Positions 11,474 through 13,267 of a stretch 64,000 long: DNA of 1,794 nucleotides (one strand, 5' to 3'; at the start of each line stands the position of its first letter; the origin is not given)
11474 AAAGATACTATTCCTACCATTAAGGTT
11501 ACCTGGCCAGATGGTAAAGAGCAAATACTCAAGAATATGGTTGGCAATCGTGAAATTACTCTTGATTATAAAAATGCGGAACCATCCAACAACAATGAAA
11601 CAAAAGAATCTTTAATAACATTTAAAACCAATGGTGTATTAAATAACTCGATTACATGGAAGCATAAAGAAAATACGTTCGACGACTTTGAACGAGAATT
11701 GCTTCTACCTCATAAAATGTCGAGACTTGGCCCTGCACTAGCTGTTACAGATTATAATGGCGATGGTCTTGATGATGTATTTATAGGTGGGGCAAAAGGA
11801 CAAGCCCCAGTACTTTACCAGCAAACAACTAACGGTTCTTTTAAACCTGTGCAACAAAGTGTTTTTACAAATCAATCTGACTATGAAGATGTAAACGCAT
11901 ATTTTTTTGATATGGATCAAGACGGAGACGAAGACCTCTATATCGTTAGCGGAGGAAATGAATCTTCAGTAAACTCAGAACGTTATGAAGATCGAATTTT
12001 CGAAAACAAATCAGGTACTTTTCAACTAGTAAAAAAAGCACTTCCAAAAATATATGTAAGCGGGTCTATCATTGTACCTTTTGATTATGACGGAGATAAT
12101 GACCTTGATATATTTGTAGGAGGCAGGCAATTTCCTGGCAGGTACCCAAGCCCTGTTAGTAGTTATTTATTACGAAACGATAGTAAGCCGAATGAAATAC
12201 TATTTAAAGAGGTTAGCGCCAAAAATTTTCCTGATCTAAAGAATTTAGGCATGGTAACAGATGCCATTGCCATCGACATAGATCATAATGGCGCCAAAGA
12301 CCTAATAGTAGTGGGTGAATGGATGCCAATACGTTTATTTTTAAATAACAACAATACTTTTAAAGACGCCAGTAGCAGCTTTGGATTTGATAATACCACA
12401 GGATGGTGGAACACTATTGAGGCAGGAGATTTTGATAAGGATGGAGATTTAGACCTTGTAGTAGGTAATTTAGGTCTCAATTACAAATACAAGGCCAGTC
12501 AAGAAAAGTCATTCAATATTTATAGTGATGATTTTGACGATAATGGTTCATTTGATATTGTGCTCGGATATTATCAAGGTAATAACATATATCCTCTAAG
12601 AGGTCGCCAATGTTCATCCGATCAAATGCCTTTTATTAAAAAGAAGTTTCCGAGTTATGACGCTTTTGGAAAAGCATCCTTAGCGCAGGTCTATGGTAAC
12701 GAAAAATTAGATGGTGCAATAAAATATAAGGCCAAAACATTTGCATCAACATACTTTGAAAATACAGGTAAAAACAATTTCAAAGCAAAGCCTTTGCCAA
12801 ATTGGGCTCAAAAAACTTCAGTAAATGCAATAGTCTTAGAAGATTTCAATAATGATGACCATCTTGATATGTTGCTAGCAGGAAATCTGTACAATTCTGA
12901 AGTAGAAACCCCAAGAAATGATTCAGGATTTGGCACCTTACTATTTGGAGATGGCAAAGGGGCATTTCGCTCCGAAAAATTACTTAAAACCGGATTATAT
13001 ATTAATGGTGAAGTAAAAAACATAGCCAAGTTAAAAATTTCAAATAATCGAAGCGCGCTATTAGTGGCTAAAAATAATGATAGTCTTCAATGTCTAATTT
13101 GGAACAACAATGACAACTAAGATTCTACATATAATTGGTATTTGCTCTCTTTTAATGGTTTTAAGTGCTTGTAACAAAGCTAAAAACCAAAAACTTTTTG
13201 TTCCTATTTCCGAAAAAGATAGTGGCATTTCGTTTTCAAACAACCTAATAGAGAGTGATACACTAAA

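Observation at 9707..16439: Two tandem ~1100-aa ASPIC/UnbV beta-propeller lipoproteins in the susE/F position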

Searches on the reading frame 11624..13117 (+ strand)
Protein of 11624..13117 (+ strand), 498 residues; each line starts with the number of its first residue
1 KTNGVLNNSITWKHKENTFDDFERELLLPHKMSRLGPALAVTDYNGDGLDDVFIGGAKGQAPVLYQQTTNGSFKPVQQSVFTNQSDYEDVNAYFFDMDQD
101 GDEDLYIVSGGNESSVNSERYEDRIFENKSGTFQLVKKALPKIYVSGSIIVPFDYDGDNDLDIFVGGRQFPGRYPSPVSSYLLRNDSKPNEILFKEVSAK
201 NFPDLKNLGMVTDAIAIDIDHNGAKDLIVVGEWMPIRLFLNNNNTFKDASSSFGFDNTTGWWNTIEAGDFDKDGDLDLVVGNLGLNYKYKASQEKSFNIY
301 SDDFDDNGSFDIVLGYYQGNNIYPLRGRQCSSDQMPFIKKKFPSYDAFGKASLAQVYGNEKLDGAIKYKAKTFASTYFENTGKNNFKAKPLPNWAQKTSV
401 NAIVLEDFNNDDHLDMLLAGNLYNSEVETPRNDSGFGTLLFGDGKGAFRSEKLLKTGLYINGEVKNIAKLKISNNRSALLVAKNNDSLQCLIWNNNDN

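Call 42: search_solved_structures(query=A4, max_evalue=1)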
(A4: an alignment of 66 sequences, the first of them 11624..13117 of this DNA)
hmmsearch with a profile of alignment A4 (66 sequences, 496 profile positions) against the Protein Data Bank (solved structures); distinct sequences matched with E-value up to 1: 55.
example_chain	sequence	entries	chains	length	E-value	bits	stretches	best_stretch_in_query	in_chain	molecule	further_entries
9etn_A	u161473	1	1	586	2.4e-07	33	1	120-228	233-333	Cartilage acidic protein 1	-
8tcg_A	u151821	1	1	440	0.00031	22.7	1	30-168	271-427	Integrin alpha-V heavy chain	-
8tcf_A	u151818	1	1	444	0.00035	22.5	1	30-168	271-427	Integrin alpha-V heavy chain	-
9xmm_A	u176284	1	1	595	0.00054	21.9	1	30-168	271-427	Integrin alpha-V heavy chain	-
6om2_A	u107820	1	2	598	0.00054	21.9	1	30-168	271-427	Integrin alpha-V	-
6om1_A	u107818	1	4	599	0.00057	21.8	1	30-168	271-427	Integrin alpha-V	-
5ffg_A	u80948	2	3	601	0.00058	21.8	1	30-168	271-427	Integrin alpha-V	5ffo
7y1t_A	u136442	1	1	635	0.00066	21.6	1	30-168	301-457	Integrin alpha-V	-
9ind_A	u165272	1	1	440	0.00099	21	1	30-115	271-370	Integrin alpha-V heavy chain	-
1tye_A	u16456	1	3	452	0.00099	21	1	29-56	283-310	Integrin alpha-IIb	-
4um9_A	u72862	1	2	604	0.0012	20.7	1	30-116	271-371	Integrin alpha-V heavy chain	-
9cz7_A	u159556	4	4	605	0.0013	20.7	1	30-116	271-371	Integrin alpha-V heavy chain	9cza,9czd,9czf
5nem_A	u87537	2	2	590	0.0013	20.7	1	30-117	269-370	Integrin alpha-V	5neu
3fcu_A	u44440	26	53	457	0.0013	20.6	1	29-56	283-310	Integrin, alpha 2b | Integrin alpha-IIb | Integrin alphaIIB beta3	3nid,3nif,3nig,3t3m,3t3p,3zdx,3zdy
4z7n_A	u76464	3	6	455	0.0013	20.6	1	29-56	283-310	Integrin alpha-IIb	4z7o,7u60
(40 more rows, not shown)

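Call 52: predict_structure(alignment_id=A4)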
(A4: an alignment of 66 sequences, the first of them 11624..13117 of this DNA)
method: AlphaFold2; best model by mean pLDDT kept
length: 498 residues; sequences in the alignment: 66
mean_pLDDT: 93.9   pTM: 0.94
mean pLDDT of the five models: 93.9, 93.6, 93.4, 93.1, 93.0
residues with pLDDT >= 90: 437; 70-90: 44; 50-70: 12; < 50: 5
segments of 3 or more residues with pLDDT < 50: none
pLDDT, mean of each block of 10 residues (from residue 1): 56 94 94 96 95 97 95 92 96 97 97 97 97 97 98 97 98 97 96 98 96 98 97 98 97 97 98 97 91 97 95 96 95 96 97 98 97 98 93 94 96 96 80 84 97 86 94 89 94 65
secondary structure, 60 per line:
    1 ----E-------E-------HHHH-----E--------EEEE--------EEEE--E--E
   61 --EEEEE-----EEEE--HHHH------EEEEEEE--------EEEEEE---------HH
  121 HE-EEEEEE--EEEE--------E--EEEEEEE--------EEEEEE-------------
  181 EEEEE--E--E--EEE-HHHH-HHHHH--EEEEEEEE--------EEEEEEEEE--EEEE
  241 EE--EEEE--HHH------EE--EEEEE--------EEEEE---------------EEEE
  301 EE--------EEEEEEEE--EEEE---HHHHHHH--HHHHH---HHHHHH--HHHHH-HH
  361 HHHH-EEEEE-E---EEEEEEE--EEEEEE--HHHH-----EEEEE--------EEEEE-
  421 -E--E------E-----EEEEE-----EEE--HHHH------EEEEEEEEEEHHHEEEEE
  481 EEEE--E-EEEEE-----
elements in order: H21-24 E39-42 E51-54 E63-67 E73-76 H79-82 E89-95 E104-109 E124-129 E132-135 E147-153 E162-167 E181-185 E194-196 H198-201 H203-207 E210-217 E226-234 E237-242 E245-248 E264-268 E277-281 E297-302 E311-318 E321-324 H328-334 H337-341 H345-350 H353-357 H359-364 E366-370 E376-382 E385-390 H393-396 E402-406 E415-419 E438-442 E448-450 H453-456 E463-472 E476-484 E489-493

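Call 55: fold_search(model_id=the predicted structure, library=pdb)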
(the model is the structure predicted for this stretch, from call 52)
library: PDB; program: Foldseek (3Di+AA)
matches with E <= 10: 999; with E <= 0.001: 390
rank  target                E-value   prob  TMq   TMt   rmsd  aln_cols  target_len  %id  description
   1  9etn_A                1.9e-14  1.00  0.58  0.53   9.8       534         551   14  Crystal structure of murine CRTAC1 (released 2024-07-31)
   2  9v86_C                2.3e-09  1.00  0.48  0.59   8.5       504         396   10  Cryo-EM structure of KICSTOR CCC complex (state 3) (released 2025-11-12)
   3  9o5a_E                7.1e-09  1.00  0.50  0.59   8.8       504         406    9  The KICSTOR-GATOR1 complex (released 2026-02-18)
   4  9kzc_B                8.8e-09  1.00  0.47  0.67   8.8       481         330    8  Cryo-EM structure of the LGI1 LRR-LGI1 EPTP-ADAM22 ECD complex (released 2025-06-25)
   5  5y2z_B                9.7e-09  1.00  0.47  0.69   8.9       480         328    9  Crystal structure of human LGI1 EPTP-ADAM22 complex (released 2018-05-02)
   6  9v6e_C                1.3e-08  1.00  0.46  0.57   9.9       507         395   11  Cryo-EM structure of human full length KICSTOR complex (state 1) (released 2025-11-12)
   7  5y2z_H                1.5e-08  1.00  0.48  0.69   8.6       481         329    9  Crystal structure of human LGI1 EPTP-ADAM22 complex (released 2018-05-02)
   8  8hq2_D                2.6e-08  1.00  0.47  0.45   8.7       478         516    8  Crystal structure of human ADAM22 in complex with human LGI1 mutant (released 2023-12-13)
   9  5y31_B                3.6e-08  1.00  0.47  0.46   8.7       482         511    9  Crystal structure of human LGI1-ADAM22 complex (released 2018-05-02)
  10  6mlt                  4.0e-08  1.00  0.38  0.33  22.6       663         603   11  Crystal structure of the V. cholerae biofilm matrix protein Bap1 (released 2019-08-28)
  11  3v4v_C                4.4e-08  1.00  0.29  0.25  20.4       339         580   15  crystal structure of a4b7 headpiece complexed with Fab ACT-1 and RO0505376 (released 2012-01-11)
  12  8zdg_A                5.4e-08  1.00  0.45  0.26  10.1       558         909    8  Cryo-EM structure of the integrin avb3 with CWHM-12, conformation 1 (released 2025-10-22)
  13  6voa_B                5.7e-08  1.00  0.40  0.33   9.2       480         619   10  Cryo-EM structure of the BBSome-ARL6 complex (released 2020-06-24)
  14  8dey_B                6.7e-08  1.00  0.27  0.18  21.0       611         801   11  Ternary complex structure of Cereblon-DDB1 bound to IKZF2(ZF2,3) and the molecular glue DKY709 (released 2023-03-08)
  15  9v9n_C                7.1e-08  1.00  0.46  0.56   9.2       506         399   11  Cryo-EM structure of KICSTOR CCC complex (state 5) (released 2025-11-12)
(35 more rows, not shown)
